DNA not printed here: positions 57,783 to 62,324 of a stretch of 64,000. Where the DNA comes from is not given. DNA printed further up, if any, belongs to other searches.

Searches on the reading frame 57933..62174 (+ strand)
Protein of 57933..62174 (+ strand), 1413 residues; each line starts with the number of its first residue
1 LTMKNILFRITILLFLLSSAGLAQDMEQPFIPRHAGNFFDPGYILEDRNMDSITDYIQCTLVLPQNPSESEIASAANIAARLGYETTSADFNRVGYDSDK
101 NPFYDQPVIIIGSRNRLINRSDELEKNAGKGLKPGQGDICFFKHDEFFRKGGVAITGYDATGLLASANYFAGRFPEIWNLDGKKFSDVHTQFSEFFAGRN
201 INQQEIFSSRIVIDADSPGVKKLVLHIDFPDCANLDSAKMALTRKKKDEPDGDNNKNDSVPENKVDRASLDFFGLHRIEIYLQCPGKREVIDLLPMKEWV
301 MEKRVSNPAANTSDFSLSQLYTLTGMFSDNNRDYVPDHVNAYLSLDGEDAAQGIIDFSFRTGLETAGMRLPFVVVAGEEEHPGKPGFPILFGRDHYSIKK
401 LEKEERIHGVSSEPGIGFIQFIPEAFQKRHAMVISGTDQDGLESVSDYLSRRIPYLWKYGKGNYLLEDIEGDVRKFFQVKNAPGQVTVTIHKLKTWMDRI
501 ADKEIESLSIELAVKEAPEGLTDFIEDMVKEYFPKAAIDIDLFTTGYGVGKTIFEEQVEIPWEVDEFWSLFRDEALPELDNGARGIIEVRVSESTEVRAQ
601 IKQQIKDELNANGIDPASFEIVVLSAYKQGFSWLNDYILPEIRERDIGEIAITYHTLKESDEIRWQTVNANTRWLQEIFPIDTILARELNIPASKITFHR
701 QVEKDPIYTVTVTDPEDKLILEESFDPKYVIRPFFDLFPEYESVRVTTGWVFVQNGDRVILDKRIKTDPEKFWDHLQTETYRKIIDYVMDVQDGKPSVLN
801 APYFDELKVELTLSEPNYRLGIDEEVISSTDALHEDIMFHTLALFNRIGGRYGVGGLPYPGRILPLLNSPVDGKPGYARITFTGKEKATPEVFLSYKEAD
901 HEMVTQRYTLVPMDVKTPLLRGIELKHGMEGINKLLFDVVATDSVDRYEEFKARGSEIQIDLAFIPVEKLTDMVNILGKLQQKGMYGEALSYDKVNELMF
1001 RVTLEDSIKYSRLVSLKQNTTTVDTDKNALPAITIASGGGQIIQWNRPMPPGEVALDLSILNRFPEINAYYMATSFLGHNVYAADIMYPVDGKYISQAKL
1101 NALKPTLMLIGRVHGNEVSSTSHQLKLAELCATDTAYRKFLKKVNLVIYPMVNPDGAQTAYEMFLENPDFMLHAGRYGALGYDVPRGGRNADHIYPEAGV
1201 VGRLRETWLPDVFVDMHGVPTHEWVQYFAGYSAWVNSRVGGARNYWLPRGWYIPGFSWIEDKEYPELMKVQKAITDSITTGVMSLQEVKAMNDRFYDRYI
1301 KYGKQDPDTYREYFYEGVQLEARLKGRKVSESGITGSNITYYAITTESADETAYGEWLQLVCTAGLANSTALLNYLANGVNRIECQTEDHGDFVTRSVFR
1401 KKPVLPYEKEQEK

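Call 69: search_protein_families(library=pfam, proteins=[window:57933-62174:+], max_evalue=0.00001)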
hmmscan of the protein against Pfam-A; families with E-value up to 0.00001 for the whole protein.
window:57933-62174:+ (1413 aa): 1 family
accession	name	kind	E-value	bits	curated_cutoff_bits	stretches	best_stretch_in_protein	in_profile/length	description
PF00246.29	Peptidase_M14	-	1.7e-10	41.4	21.6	1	1062-1162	10-108/286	Zinc carboxypeptidase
